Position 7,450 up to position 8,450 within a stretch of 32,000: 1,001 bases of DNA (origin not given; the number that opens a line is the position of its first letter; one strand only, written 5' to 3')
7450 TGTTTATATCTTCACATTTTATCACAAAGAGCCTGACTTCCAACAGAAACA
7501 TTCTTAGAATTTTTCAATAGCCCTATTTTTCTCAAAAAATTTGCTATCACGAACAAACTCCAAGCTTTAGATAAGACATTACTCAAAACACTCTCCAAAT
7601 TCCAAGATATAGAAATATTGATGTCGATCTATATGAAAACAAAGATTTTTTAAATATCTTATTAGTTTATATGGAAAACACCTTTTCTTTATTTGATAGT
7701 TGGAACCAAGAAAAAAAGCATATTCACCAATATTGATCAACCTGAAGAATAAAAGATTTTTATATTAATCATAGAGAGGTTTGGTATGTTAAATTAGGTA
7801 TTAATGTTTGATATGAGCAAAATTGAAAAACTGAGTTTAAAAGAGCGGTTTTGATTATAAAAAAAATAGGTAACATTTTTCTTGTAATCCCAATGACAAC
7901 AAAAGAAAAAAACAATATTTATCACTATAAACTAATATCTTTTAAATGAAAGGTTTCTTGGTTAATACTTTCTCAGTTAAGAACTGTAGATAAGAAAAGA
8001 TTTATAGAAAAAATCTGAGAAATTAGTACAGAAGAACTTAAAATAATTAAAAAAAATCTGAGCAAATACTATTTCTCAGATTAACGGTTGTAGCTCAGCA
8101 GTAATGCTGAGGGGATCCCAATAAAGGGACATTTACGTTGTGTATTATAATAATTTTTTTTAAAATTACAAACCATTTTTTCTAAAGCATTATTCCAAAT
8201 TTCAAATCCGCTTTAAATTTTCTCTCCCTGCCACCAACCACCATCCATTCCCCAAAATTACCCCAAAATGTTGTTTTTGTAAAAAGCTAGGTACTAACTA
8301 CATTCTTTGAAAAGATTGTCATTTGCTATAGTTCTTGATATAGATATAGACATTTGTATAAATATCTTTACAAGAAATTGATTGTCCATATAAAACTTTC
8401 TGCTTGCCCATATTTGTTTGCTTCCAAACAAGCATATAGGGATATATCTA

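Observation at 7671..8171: Locus 2: the clearest antisense sRNA, with its terminator embedded in the toxin coding sequence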

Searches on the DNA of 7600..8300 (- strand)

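Call 18: search_rna_families(source=window, start=7600, end=8300, threshold=evalue, max_evalue=10)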
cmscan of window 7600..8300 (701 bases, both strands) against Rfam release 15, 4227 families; matches with E-value up to 10: 1.
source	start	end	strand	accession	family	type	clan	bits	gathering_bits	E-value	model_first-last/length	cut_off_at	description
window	8049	8175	+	RF01981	PCGEM1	Gene; lncRNA;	-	25.9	75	0.32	1-132/132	no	Prostate-specific transcript 1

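Call 69: build_rna_model(alignment_id=A5, structure=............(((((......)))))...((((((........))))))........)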
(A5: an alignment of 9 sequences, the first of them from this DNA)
Model R1 built from alignment A5 (9 sequences, 59 columns); structure: as given.
model positions 56; base pairs 11; branch points 1; effective number of sequences 5.11; information 0.994 bits per position. Calibrated on 0.2 Mb of random sequence (short: E-values are rough).
structure used (alignment columns):
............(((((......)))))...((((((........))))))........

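Call 70: search_with_rna_model(model_id=R1, sources=[window, L001, L003, L004, L005, L006, L007, L008, L009, L010, L011, L012, L013, L014, L015, L016, L017, L018, L019, L020, L021, L022, L023, L024, L025, L026, L027, L028, L029, L030, L031, L032, L033, L034, L035, L036, L037, L038, L039, L040, L041, L042, L043, L044, L045, L046, L047, L048, L049, L050, L051, L052, L053, L054, L055, L056, L057, L058, L059, L060, L061, L062, L063, L064, L065, L066, L067, L068, L069, L070, L071, L072, L073, L074, L075, L076, L077, L078, L079, L080, L082, L083, L084, L085, L088, L089, L091, L092, L093, L094, L095, L096, L097, L098], max_evalue=1, make_alignment=true)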
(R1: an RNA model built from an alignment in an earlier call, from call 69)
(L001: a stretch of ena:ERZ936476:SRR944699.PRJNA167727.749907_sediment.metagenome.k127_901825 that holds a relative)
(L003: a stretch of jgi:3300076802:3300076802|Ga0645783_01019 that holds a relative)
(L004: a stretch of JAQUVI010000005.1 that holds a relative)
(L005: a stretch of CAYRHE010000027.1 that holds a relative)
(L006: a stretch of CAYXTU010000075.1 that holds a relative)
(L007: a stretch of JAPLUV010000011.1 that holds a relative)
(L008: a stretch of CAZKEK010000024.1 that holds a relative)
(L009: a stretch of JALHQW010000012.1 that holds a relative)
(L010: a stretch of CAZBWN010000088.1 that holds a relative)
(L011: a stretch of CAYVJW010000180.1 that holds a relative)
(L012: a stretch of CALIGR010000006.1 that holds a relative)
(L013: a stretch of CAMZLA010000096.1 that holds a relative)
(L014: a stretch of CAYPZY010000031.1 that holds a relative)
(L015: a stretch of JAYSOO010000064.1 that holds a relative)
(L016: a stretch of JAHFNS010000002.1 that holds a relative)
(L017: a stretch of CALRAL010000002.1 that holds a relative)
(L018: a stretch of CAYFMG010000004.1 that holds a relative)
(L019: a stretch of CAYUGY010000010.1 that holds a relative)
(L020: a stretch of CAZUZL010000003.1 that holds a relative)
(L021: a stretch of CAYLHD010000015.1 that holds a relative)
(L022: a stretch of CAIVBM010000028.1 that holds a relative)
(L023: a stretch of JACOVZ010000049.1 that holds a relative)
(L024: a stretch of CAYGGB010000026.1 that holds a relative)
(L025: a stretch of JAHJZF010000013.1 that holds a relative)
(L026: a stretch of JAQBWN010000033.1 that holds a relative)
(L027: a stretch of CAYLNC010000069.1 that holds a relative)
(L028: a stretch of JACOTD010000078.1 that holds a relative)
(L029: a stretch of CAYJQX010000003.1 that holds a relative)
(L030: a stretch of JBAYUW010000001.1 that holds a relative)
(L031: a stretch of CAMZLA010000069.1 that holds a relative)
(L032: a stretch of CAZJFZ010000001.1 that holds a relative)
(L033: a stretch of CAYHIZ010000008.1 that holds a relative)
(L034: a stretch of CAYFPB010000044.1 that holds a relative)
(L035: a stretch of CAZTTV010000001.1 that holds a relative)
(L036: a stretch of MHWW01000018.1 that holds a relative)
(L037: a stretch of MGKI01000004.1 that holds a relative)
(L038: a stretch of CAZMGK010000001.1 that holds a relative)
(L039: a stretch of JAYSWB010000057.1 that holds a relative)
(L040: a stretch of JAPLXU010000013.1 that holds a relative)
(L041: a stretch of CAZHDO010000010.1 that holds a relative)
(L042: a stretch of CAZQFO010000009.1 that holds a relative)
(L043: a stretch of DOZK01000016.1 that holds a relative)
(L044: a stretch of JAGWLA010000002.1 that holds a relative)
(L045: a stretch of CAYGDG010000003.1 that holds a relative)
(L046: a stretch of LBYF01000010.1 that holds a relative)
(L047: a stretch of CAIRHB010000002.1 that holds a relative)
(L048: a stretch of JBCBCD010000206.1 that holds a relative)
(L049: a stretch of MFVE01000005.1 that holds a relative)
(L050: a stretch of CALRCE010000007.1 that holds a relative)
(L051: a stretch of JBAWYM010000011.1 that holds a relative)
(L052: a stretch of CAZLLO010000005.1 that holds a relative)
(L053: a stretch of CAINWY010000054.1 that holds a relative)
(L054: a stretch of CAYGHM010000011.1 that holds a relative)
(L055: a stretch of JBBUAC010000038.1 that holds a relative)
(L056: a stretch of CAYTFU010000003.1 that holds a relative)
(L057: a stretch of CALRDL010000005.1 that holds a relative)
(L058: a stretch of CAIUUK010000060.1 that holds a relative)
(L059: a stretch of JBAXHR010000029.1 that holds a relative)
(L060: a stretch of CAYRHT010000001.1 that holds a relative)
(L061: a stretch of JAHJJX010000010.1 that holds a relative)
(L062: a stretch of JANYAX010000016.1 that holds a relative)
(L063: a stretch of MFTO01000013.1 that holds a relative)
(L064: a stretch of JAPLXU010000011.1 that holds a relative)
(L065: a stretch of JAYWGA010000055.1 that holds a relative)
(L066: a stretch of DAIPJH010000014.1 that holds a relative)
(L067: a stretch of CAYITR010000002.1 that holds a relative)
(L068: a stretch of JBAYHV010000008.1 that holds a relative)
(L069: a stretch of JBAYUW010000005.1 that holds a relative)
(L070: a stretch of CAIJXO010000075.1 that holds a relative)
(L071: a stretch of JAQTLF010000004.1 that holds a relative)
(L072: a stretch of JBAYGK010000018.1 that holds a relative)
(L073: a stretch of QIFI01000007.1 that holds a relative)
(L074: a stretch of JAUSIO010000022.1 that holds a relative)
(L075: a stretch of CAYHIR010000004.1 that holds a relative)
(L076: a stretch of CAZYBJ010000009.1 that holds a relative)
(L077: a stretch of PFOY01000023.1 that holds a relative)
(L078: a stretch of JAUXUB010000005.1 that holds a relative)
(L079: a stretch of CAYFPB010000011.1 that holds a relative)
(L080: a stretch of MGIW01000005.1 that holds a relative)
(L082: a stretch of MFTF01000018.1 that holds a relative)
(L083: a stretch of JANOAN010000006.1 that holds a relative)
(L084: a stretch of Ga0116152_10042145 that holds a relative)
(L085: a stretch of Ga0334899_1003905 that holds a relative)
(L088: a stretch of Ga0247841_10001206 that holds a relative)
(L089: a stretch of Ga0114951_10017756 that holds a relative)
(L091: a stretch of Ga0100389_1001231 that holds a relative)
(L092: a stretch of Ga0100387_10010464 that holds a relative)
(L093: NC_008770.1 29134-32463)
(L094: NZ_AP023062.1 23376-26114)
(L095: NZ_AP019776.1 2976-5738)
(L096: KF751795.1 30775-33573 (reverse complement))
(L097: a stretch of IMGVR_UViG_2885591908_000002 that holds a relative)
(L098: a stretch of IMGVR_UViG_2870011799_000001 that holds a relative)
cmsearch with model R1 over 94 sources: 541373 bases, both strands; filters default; matches with E-value up to 1: 20.
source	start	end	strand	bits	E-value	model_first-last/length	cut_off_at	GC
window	8086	8141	-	71.5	2.5e-18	1-56/56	no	0.46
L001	2729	2784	-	71.5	2.5e-18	1-56/56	no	0.46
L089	506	560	-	70.7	4.3e-18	1-56/56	no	0.45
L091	1645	1702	-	67.6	3.8e-17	1-56/56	no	0.47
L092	172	229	-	67.6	3.8e-17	1-56/56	no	0.47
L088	1918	1971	-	67.1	5.6e-17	1-56/56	no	0.43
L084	651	704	-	66.7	7.6e-17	1-56/56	no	0.54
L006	3420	3473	-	65.5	1.7e-16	1-56/56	no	0.48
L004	3416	3469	-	65.5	1.8e-16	1-56/56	no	0.52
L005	2914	2967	-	65.5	1.8e-16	1-56/56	no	0.52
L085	1916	1969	-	65.5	1.8e-16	1-56/56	no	0.52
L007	3413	3468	-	65.2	2.2e-16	1-56/56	no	0.54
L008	3401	3454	-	64.3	4.1e-16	1-56/56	no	0.52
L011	1892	1941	-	21.3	0.011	1-56/56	no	0.52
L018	3390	3445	-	20.6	0.019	1-56/56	no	0.36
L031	3411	3459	-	19.9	0.03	1-56/56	no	0.31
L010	3423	3474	-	19.5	0.04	1-56/56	no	0.54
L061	3380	3429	-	19.5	0.042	1-56/56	no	0.48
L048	3319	3371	-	17.8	0.14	1-56/56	no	0.49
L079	3339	3393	-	17.5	0.17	1-56/56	no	0.4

Alignment A6: 20 matches aligned to the model, 67 columns, each read 5' to 3' on its own strand. Consensus structure (alignment columns), stored with it:
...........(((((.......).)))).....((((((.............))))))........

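Call 71: build_rna_model(alignment_id=A6)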
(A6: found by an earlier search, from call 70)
Model R2 built from alignment A6 (20 sequences, 67 columns); structure: stored with the alignment.
model positions 56; base pairs 11; branch points 1; effective number of sequences 11.57; information 0.994 bits per position. Calibrated on 0.2 Mb of random sequence (short: E-values are rough).
structure used (alignment columns):
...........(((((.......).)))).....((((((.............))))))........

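Call 72: search_with_rna_model(model_id=R2, sources=[window, L003, L004, L006, L007, L008, L009, L010, L011, L012, L013, L014, L015, L016, L017, L018, L019, L020, L021, L022, L023, L024, L025, L026, L027, L028, L029, L030, L031, L032, L033, L034, L035, L036, L037, L038, L039, L040, L041, L042, L043, L044, L045, L046, L047, L048, L049, L050, L051, L052, L053, L054, L055, L056, L057, L058, L059, L060, L061, L062, L063, L064, L065, L066, L067, L068, L069, L070, L071, L072, L073, L074, L075, L076, L077, L078, L079, L080, L082, L083, L084, L088, L089, L091, L093, L094, L095, L096, L097, L098], max_evalue=1, make_alignment=true)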
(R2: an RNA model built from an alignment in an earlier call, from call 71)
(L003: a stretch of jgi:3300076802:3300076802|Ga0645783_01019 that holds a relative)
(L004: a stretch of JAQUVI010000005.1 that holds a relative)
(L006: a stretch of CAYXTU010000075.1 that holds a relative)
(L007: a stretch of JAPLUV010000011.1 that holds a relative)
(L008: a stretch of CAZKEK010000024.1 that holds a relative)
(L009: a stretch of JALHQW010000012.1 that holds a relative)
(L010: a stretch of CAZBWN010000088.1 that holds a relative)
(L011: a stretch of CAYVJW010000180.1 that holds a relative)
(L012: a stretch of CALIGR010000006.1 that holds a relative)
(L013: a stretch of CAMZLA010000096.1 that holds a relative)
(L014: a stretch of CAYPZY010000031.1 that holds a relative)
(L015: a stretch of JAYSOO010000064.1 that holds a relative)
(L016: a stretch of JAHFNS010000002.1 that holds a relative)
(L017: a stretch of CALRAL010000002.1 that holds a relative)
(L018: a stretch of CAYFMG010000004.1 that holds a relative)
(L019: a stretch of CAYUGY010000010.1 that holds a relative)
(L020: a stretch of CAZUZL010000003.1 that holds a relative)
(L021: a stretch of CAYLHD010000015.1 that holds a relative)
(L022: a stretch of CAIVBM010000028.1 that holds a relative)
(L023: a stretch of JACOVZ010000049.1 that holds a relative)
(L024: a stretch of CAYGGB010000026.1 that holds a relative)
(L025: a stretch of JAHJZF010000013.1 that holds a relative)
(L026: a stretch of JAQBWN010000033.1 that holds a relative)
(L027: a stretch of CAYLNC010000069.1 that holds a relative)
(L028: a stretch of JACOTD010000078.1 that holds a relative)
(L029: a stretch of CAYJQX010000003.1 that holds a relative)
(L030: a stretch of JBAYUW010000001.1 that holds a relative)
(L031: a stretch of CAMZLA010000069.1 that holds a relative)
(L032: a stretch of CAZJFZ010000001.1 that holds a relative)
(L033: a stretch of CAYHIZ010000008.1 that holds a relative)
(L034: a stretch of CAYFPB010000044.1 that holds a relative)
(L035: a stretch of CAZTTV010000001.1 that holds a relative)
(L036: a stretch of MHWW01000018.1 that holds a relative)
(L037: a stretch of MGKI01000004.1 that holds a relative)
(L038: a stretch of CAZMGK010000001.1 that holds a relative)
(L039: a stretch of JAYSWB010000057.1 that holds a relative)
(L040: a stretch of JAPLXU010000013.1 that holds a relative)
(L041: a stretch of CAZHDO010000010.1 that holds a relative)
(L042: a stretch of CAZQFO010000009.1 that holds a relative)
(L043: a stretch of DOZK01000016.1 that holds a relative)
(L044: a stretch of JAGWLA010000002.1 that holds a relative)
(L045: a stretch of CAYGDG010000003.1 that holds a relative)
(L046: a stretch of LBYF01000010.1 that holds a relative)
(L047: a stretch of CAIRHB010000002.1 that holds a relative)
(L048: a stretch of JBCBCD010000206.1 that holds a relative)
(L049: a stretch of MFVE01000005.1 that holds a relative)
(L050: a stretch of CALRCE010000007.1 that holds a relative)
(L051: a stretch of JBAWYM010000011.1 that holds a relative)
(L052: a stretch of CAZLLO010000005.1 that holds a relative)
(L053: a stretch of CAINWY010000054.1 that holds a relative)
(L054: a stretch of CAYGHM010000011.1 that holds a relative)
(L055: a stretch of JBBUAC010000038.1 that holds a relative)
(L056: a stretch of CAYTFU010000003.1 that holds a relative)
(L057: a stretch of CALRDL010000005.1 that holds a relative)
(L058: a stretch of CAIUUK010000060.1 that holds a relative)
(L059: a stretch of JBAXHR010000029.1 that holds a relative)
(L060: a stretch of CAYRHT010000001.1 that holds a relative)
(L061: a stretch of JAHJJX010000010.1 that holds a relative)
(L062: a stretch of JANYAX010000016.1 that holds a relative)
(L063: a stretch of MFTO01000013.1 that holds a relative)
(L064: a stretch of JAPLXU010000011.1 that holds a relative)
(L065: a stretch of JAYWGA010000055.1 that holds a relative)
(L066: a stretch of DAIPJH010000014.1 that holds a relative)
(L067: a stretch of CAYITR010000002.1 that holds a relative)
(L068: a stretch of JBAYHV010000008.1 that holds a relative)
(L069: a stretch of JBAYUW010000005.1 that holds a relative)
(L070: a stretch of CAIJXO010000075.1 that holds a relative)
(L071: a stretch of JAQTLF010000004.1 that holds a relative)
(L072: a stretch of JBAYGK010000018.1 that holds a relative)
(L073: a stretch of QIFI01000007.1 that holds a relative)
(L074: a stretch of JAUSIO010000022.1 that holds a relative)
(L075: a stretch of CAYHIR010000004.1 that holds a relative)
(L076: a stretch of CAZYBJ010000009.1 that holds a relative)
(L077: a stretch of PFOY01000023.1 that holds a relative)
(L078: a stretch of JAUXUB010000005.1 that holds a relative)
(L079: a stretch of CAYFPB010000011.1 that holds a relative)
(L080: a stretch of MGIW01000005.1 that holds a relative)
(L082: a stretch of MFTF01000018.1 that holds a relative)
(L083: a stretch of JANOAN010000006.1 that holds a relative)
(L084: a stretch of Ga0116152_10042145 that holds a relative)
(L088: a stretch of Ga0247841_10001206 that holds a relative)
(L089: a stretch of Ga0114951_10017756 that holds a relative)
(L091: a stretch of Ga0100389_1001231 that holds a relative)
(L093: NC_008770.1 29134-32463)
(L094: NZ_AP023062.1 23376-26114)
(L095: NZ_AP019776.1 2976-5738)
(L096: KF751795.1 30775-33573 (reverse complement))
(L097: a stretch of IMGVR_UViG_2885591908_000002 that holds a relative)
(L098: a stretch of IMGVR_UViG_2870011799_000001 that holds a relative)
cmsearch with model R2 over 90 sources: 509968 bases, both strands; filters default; matches with E-value up to 1: 22.
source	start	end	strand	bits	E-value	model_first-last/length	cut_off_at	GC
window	8086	8141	-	67.6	5.3e-16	1-56/56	no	0.46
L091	1645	1702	-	65.2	2.7e-15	1-56/56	no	0.47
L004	3416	3469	-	63.5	8.4e-15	1-56/56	no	0.52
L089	506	560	-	63.3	9.8e-15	1-56/56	no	0.45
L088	1918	1971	-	63.3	1e-14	1-56/56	no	0.43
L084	651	704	-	61.4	3.6e-14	1-56/56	no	0.54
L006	3420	3473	-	61.3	3.7e-14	1-56/56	no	0.48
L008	3401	3454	-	60.7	5.8e-14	1-56/56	no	0.52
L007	3413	3468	-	58.5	2.5e-13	1-56/56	no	0.54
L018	3390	3445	-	48.6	2.1e-10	1-56/56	no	0.36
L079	3339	3393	-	46.5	8.6e-10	1-56/56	no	0.4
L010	3423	3474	-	46.5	8.7e-10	1-56/56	no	0.54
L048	3319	3371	-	44.4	3.5e-09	1-56/56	no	0.49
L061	3380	3429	-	42.5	1.3e-08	1-56/56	no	0.48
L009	3384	3436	-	42.1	1.6e-08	1-56/56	no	0.53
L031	3411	3459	-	42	1.8e-08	1-56/56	no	0.31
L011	1892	1941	-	37.9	2.8e-07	1-56/56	no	0.52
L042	3390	3440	-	22.3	0.011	1-56/56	no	0.43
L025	3386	3435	-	19.3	0.082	1-56/56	no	0.54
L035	3389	3437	-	18.2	0.17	1-56/56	no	0.41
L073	1422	1472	-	17.2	0.35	1-56/56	no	0.59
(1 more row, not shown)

Alignment A7: 22 matches aligned to the model, 70 columns, each read 5' to 3' on its own strand. Consensus structure (alignment columns), stored with it:
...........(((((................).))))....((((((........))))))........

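Call 73: build_rna_model(alignment_id=A7)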
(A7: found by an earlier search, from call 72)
Model R3 built from alignment A7 (22 sequences, 70 columns); structure: stored with the alignment.
model positions 51; base pairs 11; branch points 1; effective number of sequences 22; information 1.009 bits per position. Calibrated on 0.2 Mb of random sequence (short: E-values are rough).
structure used (alignment columns):
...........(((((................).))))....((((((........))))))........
